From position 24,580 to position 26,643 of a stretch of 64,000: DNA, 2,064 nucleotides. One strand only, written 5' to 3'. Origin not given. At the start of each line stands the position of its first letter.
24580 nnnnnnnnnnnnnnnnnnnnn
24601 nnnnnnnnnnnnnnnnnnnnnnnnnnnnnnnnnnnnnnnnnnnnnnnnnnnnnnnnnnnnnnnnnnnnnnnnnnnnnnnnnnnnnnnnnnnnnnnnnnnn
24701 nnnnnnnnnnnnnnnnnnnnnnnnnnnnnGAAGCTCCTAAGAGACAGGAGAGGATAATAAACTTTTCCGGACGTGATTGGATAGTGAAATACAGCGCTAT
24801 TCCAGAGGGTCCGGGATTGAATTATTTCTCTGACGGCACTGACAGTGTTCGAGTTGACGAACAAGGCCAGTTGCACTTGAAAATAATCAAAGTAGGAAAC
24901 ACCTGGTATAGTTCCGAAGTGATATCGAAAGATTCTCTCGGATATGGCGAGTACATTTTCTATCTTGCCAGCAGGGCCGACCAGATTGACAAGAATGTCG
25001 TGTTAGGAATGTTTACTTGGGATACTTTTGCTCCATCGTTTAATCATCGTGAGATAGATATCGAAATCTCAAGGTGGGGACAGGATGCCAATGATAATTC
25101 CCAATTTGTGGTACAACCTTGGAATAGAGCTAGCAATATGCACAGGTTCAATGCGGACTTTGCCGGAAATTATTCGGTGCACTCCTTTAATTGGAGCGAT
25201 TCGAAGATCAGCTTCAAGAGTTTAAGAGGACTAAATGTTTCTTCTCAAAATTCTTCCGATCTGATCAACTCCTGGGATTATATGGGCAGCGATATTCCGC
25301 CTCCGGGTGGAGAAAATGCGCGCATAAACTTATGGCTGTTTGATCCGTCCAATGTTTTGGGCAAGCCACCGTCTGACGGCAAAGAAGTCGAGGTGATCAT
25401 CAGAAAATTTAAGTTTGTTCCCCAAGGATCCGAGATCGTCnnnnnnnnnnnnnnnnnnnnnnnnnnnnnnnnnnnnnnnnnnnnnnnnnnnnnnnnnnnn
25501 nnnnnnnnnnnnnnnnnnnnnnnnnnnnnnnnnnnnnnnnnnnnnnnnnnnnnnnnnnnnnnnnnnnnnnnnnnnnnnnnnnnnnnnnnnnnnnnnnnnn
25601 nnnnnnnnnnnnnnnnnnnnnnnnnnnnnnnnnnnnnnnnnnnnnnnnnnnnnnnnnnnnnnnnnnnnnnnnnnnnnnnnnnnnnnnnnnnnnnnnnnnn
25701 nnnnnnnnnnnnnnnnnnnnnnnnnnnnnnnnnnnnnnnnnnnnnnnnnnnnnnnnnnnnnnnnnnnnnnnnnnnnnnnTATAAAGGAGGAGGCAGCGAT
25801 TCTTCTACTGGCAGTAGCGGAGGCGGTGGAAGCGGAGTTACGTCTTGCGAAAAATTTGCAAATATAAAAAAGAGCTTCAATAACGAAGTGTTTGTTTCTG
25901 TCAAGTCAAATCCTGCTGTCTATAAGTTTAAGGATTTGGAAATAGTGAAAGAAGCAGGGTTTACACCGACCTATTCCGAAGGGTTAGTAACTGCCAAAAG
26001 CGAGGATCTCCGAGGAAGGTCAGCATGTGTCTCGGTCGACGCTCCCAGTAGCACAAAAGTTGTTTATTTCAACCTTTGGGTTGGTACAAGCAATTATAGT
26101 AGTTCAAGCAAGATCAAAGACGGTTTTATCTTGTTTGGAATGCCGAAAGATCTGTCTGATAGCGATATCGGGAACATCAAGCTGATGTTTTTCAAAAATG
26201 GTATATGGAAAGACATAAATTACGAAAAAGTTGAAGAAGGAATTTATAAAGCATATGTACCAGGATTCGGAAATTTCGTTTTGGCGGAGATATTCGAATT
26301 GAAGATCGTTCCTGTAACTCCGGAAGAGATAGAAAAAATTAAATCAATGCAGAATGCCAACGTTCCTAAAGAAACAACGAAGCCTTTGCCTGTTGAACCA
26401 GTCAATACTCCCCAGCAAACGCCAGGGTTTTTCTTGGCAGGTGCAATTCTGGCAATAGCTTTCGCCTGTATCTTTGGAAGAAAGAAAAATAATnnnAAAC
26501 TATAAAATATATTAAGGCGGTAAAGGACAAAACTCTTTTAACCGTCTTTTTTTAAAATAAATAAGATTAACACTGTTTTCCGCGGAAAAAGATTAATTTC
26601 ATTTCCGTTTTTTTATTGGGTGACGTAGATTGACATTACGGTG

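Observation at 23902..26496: Large surface protein with tandem duplicated domains, (TP)6 linker, GH16-like catalytic motif and a PGF-CTERM-like anchor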

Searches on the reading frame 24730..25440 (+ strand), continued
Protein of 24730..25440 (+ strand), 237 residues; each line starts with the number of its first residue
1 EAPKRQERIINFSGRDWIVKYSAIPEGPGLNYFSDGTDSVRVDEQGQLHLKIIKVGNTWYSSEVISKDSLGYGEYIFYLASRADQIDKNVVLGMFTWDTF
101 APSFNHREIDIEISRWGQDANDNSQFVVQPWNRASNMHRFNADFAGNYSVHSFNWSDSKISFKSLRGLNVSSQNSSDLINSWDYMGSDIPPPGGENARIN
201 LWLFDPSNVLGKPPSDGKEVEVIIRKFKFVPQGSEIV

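Call 70: search_protein_families(library=ncbifam, proteins=[L004:106-1674:-, L004:1733-2614:+, L004:2635-3354:+, L004:3397-3972:-, L004:3869-4930:-, L004:5557-6870:+, L004:8154-10016:+], max_evalue=0.00001)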
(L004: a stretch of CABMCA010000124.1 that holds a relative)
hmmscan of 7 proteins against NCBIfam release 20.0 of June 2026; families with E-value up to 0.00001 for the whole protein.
L004:106-1674:- (522 aa): 17 families
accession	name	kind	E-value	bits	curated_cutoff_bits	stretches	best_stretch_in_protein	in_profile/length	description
NF058587.1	archaellum_moto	equivalog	1.2e-123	413.6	550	1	48-509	37-518/527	archaellum flagellar ATPase motor FlaI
NF053672.1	bindosome_BasE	exception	2.9e-62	211.1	1000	1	41-510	41-509/512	bindosome assembly system ATPase subunit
TIGR03819.1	heli_sec_ATPase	hypoth_equivalog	1.3e-43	149.5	373.15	1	118-389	28-298/340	TadA family conjugal transfer-associated ATPase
TIGR02788.1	VirB11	equivalog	8.2e-36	123.6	249.95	1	261-390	135-264/308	P-type DNA transfer ATPase VirB11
TIGR02782.1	TrbB_P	equivalog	1.4e-35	123.1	304.55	1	144-433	13-298/303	P-type conjugative transfer ATPase TrbB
NF010469.0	PRK13894.1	subfamily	1.8e-28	99.8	508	1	145-432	27-311/320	conjugal transfer ATPase TrbB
NF010475.0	PRK13900.1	equivalog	6.2e-28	97.8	389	1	261-388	151-279/333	type IV secretion system ATPase VirB11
NF010407.0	PRK13833.1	subfamily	1.7e-23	83.6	499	1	206-431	81-303/323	conjugal transfer protein TrbB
NF010425.0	PRK13851.1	equivalog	1.8e-21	76.4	461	1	261-381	153-273/344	type IV secretion system protein VirB11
NF041000.1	ATPase_ComGA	equivalog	6.3e-18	64.7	300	1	266-408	123-261/267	competence type IV pilus ATPase ComGA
TIGR01420.1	pilT_fam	subfamily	1.4e-13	50.8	319.1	1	268-388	120-239/343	PilT/PilU family type 4a pilus ATPase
TIGR02538.1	type_IV_pilB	equivalog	6.2e-13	48.2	675.65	1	273-409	319-449/564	type IV-A pilus assembly ATPase PilB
TIGR02533.1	type_II_gspE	equivalog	4.5e-12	45.4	630.25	1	269-393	242-361/486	type II secretion system ATPase GspE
NF007755.0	PRK10436.1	equivalog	6.8e-12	44.8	617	1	265-410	213-353/465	type II secretion system protein GspE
NF053534.1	T4PilAsmATPsTfpB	equivalog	8.7e-12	44.2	850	1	265-415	331-473/584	type IV pilus assembly ATPase TfpB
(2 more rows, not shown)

L004:1733-2614:+ (294 aa): 3 families
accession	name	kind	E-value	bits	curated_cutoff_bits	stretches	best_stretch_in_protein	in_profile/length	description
NF004723.0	PRK06067.1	subfamily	1.4e-08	34.6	194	0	152-284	115-236/243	flagellar accessory protein FlaH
TIGR03881.1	KaiC_arch_4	hypoth_equivalog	7.6e-08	32.3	247.8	1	15-52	2-39/231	KaiC domain-containing protein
NF052589.1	ArlH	equivalog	5.7e-07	29.5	215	0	163-285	111-225/229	archaellum protein ArlH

L004:2635-3354:+ (240 aa): 16 families
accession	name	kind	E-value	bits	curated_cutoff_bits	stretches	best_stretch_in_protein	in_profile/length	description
TIGR03880.1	KaiC_arch_3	hypoth_equivalog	4.4e-80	268.4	249.45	1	13-237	1-224/224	KaiC domain-containing protein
NF006799.0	PRK09302.1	equivalog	9.5e-40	136.6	408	1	4-230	7-238/515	circadian clock protein KaiC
TIGR03881.1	KaiC_arch_4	hypoth_equivalog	1.2e-33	116.8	247.8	1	8-229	1-227/231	KaiC domain-containing protein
TIGR03877.1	thermo_KaiC_1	hypoth_equivalog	1.2e-33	116.6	307.25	1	7-232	1-234/238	KaiC domain-containing protein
TIGR02655.1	circ_KaiC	equivalog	4.1e-31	108.2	546.25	1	9-231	2-229/484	circadian clock protein KaiC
NF004723.0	PRK06067.1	subfamily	9.1e-16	58.1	194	1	5-212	11-215/243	flagellar accessory protein FlaH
NF052589.1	ArlH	equivalog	8.4e-15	55.1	215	1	16-232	8-225/229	archaellum protein ArlH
TIGR03878.1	thermo_KaiC_2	hypoth_equivalog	2.3e-11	43.5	232.2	1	22-230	30-253/259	KaiC domain-containing protein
TIGR00416.1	sms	equivalog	2.5e-09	36.4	403.05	1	4-212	70-262/454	DNA repair protein RadA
NF006320.0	PRK08533.1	equivalog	6.2e-09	35.8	215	1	9-207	5-202/230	flagellar accessory protein FlaH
NF003301.0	PRK04301.1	equivalog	3.6e-08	33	259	1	2-48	75-121/316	DNA repair and recombination protein RadA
TIGR02237.1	recomb_radB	equivalog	1.9e-07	31.2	172.4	1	17-73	1-57/210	DNA repair and recombination protein RadB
TIGR02236.1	recomb_radA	equivalog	2.2e-07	30.6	361.15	1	2-47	70-115/311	DNA repair and recombination protein RadA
TIGR02239.1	recomb_RAD51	equivalog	3.3e-06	26.4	478.05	1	5-45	73-113/316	DNA repair protein RAD51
NF006861.0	PRK09361.1-1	equivalog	3.5e-06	26.7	278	1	8-66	3-61/235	DNA repair and recombination protein RadB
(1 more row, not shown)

L004:3397-3972:- (191 aa): 6 families
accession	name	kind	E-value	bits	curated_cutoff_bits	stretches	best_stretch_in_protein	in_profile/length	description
NF040708.3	Siroheme_Dcarb_AhbA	equivalog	5.7e-48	162.3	140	1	48-189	1-143/144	siroheme decarboxylase subunit alpha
NF040707.3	Siroheme_Dcarb_AhbB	equivalog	1.1e-23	83.5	125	1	51-182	1-139/146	siroheme decarboxylase subunit beta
NF040820.1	trans_reg_LrpA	equivalog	8.1e-12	45.2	250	1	44-165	2-121/141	HTH-type transcriptional regulator LrpA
NF040947.1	trans_reg_LysM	equivalog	1e-11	44.7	180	1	44-170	1-123/136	HTH-type transcriptional regulator LysM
NF053758.1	ChrTpTrnRegChrS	equivalog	1.1e-07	31.8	250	1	39-140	7-106/158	chromate efflux transcriptional regulator ChrS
NF008384.0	PRK11179.1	equivalog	1.7e-06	28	227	1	41-163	4-125/153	transcriptional regulator AsnC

L004:3869-4930:- (353 aa): 68 families (the best 25 are shown)
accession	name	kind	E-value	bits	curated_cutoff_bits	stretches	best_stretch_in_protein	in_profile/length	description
TIGR04545.1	rSAM_ahbD_hemeb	equivalog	2.7e-173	576.1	500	1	13-350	1-339/339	heme b synthase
TIGR04053.2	TIGR04053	equivalog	3.2e-110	368.8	395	1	10-350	6-366/366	TIGR04053 family radical SAM/SPASM domain-containing protein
TIGR04055.1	rSAM_NirJ2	equivalog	2.7e-103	345.9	500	1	13-349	1-325/326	putative heme d1 biosynthesis radical SAM protein NirJ2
TIGR04546.1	rSAM_ahbC_deAc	equivalog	4.4e-66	223.3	650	1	13-347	40-384/390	12,18-didecarboxysiroheme deacetylase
TIGR04054.1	rSAM_NirJ1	equivalog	1.2e-64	218.3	650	1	13-347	37-381/387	putative heme d1 biosynthesis radical SAM protein NirJ1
TIGR04347.1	pseudo_SAM_Halo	equivalog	1.1e-60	205.9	525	1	9-348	36-385/390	TIGR04347 family pseudo-SAM/SPASM protein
TIGR04051.1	rSAM_NirJ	equivalog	8.1e-60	202.6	515.45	1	14-347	4-347/354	heme d1 biosynthesis radical SAM protein NirJ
TIGR03962.1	mycofact_rSAM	equivalog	1.4e-52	178.9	265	1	6-349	6-334/339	mycofactocin radical SAM maturase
TIGR04303.1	GeoRSP_rSAM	equivalog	2e-47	162.4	400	1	9-346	2-324/325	GeoRSP system radical SAM/SPASM protein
NF045574.1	sacti_mat_StsB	exception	5.7e-43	147.4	625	1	14-339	98-406/466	StsB family radical SAM/SPASM domain sactipeptide maturase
NF050035.1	rSAM_WgK_link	exception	6.4e-43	147.1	650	1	9-349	6-364/367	radical SAM/SPASM peptide maturase WgkB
TIGR04340.1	rSAM_ACGX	hypoth_equivalog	2.9e-42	145.1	400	1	15-347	6-338/341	radical SAM/SPASM domain protein, ACGX system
TIGR04103.1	rSAM_nif11_3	equivalog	1.9e-40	138.7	725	1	14-347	7-343/412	nif11-class peptide radical SAM maturase 3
TIGR04133.1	rSAM_w_lipo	hypoth_equivalog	6.7e-40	137.1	425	1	8-328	20-330/350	TIGR04133 family radical SAM/SPASM protein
TIGR02109.1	PQQ_syn_pqqE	equivalog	1.4e-38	132.8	381.35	1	7-349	2-333/358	pyrroloquinoline quinone biosynthesis protein PqqE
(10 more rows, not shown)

L004:5557-6870:+ (438 aa): 0 families

L004:8154-10016:+ (621 aa): 23 families
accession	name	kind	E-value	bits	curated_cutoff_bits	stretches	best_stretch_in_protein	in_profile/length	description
TIGR00229.1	sensory_box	domain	2.7e-89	295.7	22.9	4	405-530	1-126/126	PAS domain S-box protein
NF047874.1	MASE3_PAS_HK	subfamily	1.1e-44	153.4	560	4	146-276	255-383/655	MASE3 domain-containing sensor histidine kinase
NF053781.1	cdiGMPphdstlr2612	equivalog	1.5e-34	118.9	1600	3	349-533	654-839/1268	Tlr1612 family c-di-GMP phosphodiesterase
NF008468.0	PRK11360.1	equivalog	6.2e-32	110.7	646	3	151-284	263-393/616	two-component system sensor histidine kinase AtoS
NF041777.1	sens_FixL_Rhizob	equivalog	1.1e-31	110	850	2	183-332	23-172/485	sensor protein FixL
TIGR02040.1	PpsR-CrtJ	equivalog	2e-26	93.1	275.4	1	32-233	132-331/442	transcriptional regulator PpsR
NF046044.1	PnpS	equivalog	2e-20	73.2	400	1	21-145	43-164/390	two-component system histidine kinase PnpS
NF007298.0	PRK09776.1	equivalog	1.1e-15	56.6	1135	1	26-329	295-601/1111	diguanylate cyclase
NF008302.0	PRK11091.1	equivalog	2.3e-15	55.9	838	1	137-280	136-278/779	aerobic respiration two-component sensor histidine kinase ArcB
TIGR02938.1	nifL_nitrog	equivalog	4.8e-15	55.1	242.45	0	409-533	4-128/494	nitrogen fixation negative regulator NifL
NF033092.0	HK_WalK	equivalog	2.3e-14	52.9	725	0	151-277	252-371/594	cell wall metabolism sensor histidine kinase WalK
NF052573.1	HisKinEspAMyxo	equivalog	3.7e-14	51.7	1400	0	121-337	96-308/755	serine histidine kinase EspA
TIGR02966.1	phoR_proteo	equivalog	3.2e-13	49.4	334.2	0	406-528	3-112/333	phosphate regulon sensor histidine kinase PhoR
NF045595.1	HK_scytonemin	equivalog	2.2e-12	46.2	865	1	264-541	136-412/637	scytonemin biosynthesis sensor histidine kinase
NF041552.1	TF_PrdR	equivalog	2.5e-12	45.9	795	0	128-282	106-248/577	sigma-54 dependent transcriptional regulator PrdR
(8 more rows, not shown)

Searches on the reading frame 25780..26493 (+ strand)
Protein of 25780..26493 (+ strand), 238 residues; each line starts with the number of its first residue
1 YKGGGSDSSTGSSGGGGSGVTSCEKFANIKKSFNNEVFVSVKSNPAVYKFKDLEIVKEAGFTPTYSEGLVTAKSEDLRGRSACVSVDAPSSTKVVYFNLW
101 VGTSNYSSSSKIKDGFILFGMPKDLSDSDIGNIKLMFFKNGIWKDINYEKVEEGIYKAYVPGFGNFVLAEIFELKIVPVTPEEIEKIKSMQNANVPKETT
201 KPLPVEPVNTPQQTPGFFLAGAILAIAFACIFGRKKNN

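Call 32: find_homologous_proteins(query=window:25780-26493:+, max_evalue=0.01)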
Query window:25780-26493:+: 704 candidates shared short words with the query, none scored E <= 0.01.

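Call 49: search_protein_representatives(protein=window:25837-26493:+)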
Query: 219 residues. Proteins with E-value up to 0.001 (for the whole library): 218; up to 1e-10: 29; up to 1e-30: 0. The best 150 are listed.
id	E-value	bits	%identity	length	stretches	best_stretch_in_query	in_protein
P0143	2.8e-29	118.5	37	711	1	2-217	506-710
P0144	9.2e-28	113.5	41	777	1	2-158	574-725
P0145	2.5e-27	112.1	42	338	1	2-162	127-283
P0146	3.8e-27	111.5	41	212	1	3-185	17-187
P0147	1.0e-26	110.1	40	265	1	3-151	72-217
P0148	1.4e-26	109.7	42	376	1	3-163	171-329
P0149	4.1e-26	108.2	40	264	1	2-167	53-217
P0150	9.5e-26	106.9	41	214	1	3-175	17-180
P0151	1.1e-25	106.7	40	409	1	1-161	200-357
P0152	1.2e-25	106.6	39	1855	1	2-178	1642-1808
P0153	2.0e-25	105.9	41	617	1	4-150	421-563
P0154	4.1e-25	104.9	42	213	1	2-152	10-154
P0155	5.7e-25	104.4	38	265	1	1-183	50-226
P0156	1.1e-24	103.5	41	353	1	3-151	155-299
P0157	3.8e-24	101.7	41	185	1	25-172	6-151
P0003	8.2e-10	54.9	31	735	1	2-218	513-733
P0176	1.5e-09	54.0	33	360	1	3-209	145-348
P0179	4.5e-09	52.5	31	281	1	1-215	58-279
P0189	4.3e-08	49.2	36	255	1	3-207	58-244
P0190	5.8e-08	48.8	30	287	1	5-212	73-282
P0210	1.6e-06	44.1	27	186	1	29-217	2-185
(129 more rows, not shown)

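Call 51: search_protein_families(library=ncbifam, proteins=[P0143, P0157, P0176, P0179, P0189, P0190, P0210, P0146], max_evalue=1)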
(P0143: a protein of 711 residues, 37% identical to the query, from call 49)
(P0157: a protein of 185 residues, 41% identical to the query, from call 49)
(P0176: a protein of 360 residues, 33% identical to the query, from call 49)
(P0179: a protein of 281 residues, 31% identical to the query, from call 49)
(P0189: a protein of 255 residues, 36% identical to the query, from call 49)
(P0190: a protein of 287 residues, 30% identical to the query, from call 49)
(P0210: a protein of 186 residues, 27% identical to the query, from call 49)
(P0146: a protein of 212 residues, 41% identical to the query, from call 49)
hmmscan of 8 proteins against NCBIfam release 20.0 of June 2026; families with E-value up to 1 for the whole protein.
P0143 (711 aa): 3 families
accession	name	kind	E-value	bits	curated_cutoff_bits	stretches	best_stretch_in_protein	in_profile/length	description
TIGR04213.1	PGF_pre_PGF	domain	7.3e-30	104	28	1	510-652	2-153/153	PGF-pre-PGF domain-containing protein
NF045529.2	Heimdall-CTERM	domain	0.0035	17.7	24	1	689-711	3-25/26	Heimdall-CTERM domain-containing surface protein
TIGR00541.1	hisDCase_pyru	equivalog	0.042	12.9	346.65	1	270-335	142-206/307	histidine decarboxylase, pyruvoyl type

P0157 (185 aa): 4 families
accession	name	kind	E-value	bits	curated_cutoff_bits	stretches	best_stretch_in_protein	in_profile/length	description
TIGR04213.1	PGF_pre_PGF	domain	6.3e-27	94.4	28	1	16-132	31-153/153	PGF-pre-PGF domain-containing protein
NF008911.0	PRK12275.1-2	subfamily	0.059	13.9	137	1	53-119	19-87/118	hypothetical protein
NF003371.0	PRK04447.1-4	equivalog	0.059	12.6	434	1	138-169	51-80/337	hypothetical protein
NF033191.4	JDVT-CTERM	domain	0.16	11.9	27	1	167-183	17-33/35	JDVT-CTERM domain-containing protein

P0176 (360 aa): 4 families
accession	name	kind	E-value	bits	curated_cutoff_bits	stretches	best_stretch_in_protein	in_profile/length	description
TIGR04213.1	PGF_pre_PGF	domain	2.1e-46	157.7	28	1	147-299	1-153/153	PGF-pre-PGF domain-containing protein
TIGR04126.1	PGF_CTERM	domain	0.0098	15.5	24.5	1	330-352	1-23/28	PGF-CTERM sorting domain-containing protein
NF045529.2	Heimdall-CTERM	domain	0.017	15.5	24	1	334-360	2-26/26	Heimdall-CTERM domain-containing surface protein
NF033932.1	LapB_rpt_80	domain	0.39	11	45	1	18-90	2-73/83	LapB repeat-containing protein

P0179 (281 aa): 5 families
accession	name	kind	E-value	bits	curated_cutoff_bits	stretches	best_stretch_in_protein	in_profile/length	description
TIGR04213.1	PGF_pre_PGF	domain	1.3e-49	168.2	28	1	62-214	1-153/153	PGF-pre-PGF domain-containing protein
NF045534.1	small_EYxxD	equivalog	0.019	14.7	29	1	259-280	10-35/37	EYxxD motif small membrane protein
NF045529.2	Heimdall-CTERM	domain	0.029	14.8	24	1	256-281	2-26/26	Heimdall-CTERM domain-containing surface protein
TIGR04126.1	PGF_CTERM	domain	0.065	12.9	24.5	1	256-279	5-28/28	PGF-CTERM sorting domain-containing protein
NF041431.1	S_layer_MEMAR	equivalog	0.075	11.4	600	1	202-278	747-818/819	MEMAR_RS02690 family S-layer glycoprotein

P0189 (255 aa): 4 families
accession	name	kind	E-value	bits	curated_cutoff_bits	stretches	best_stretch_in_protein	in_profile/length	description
TIGR04213.1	PGF_pre_PGF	domain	2.4e-19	69.8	28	1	61-192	2-152/153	PGF-pre-PGF domain-containing protein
NF041431.1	S_layer_MEMAR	equivalog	0.04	12.3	600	1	181-247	747-808/819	MEMAR_RS02690 family S-layer glycoprotein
NF043007.1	CysBLyMetC_Staph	equivalog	0.089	11.7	700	1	188-237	102-151/378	cystathionine beta-lyase MetC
NF041599.1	reg_PtrA_PA2808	domain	0.75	9.8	31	0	1-22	1-21/46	co-regulatory protein PtrA N-terminal domain-containing protein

P0190 (287 aa): 3 families
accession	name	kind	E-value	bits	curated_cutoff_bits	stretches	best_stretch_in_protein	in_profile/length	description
TIGR04213.1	PGF_pre_PGF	domain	1.7e-51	174.3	28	1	74-225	2-153/153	PGF-pre-PGF domain-containing protein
TIGR04126.1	PGF_CTERM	domain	0.008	15.8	24.5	1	262-281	2-21/28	PGF-CTERM sorting domain-containing protein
NF045529.2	Heimdall-CTERM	domain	0.37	11.3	24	1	264-281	1-18/26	Heimdall-CTERM domain-containing surface protein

P0210 (186 aa): 2 families
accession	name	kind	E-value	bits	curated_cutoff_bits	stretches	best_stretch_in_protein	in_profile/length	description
TIGR04213.1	PGF_pre_PGF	domain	4.1e-33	114.5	28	1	2-132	24-153/153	PGF-pre-PGF domain-containing protein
NF045529.2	Heimdall-CTERM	domain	0.042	14.3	24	1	163-186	2-25/26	Heimdall-CTERM domain-containing surface protein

P0146 (212 aa): 1 family
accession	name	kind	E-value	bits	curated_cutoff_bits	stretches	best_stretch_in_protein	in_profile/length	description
TIGR04213.1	PGF_pre_PGF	domain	2.1e-16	60.3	28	1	20-160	2-151/153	PGF-pre-PGF domain-containing protein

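Call 59: find_homologous_proteins(query=A3, max_evalue=0.001)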
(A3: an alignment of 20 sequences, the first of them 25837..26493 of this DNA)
Query A3 (20 sequences) (219 aa, profile of the alignment): 169 proteins with E <= 0.001 among 4445 candidates; the best 120 are listed.
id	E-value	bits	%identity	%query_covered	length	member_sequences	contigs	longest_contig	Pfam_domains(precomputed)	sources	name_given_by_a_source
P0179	7.2e-70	253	27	66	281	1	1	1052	-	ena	-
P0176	2.1e-62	229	31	97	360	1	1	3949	-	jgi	-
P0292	4.7e-62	227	27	99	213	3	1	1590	PF18204.7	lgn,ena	-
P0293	7.8e-58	214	26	86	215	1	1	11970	PF18204.7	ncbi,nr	ncbi:MAG: PGF-pre-PGF domain-containing protein [Methanosarcinales archaeon]|nr:MAG: PGF-pre-PGF dom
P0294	8.2e-58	214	27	97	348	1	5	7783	-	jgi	jgi:PGF-pre-PGF domain-containing protein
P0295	1.5e-57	213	25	97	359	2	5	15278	-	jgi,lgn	-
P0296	3.2e-57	212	30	94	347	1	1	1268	-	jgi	jgi:PGF-pre-PGF domain-containing protein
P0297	3.7e-57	211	23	99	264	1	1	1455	-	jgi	-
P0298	6.0e-57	211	30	97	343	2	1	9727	-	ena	-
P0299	3.2e-56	208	28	69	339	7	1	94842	-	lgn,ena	-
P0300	3.3e-56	208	26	96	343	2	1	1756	-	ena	-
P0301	7.9e-56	207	28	98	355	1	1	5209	-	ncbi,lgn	-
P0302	1.1e-55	207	30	58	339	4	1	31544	-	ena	-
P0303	4.1e-55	205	28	84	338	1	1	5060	PF18204.7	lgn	-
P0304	6.3e-55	204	26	94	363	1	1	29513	-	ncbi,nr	ncbi:Uncharacterised protein [uncultured archaeon]|nr:Uncharacterised protein [uncultured archaeon]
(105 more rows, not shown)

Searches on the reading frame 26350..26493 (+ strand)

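Call 10: search_protein_families(library=ncbifam, proteins=[window:26350-26493:+], max_evalue=10)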
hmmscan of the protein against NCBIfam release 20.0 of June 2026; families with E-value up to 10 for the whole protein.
seq(48 aa): 2 families
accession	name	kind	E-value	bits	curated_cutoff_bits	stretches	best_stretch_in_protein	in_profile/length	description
NF045529.2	Heimdall-CTERM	domain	0.0048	17.2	24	1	24-47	2-25/26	Heimdall-CTERM domain-containing surface protein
TIGR01167.1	LPXTG_anchor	domain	0.013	16.2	15.9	1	22-48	8-33/34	LPXTG cell wall anchor domain-containing protein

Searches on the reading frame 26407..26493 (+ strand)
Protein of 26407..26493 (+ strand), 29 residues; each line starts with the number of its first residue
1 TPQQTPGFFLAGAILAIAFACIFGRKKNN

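Call 10: search_protein_families(library=ncbifam, proteins=[window:26407-26493:+], max_evalue=10)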
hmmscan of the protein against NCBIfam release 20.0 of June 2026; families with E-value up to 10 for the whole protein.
seq(29 aa): 2 families
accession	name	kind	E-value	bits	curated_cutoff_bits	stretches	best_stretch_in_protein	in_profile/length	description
NF045529.2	Heimdall-CTERM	domain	0.0012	19.2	24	1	5-28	2-25/26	Heimdall-CTERM domain-containing surface protein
TIGR01167.1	LPXTG_anchor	domain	0.0041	17.7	15.9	1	3-29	8-33/34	LPXTG cell wall anchor domain-containing protein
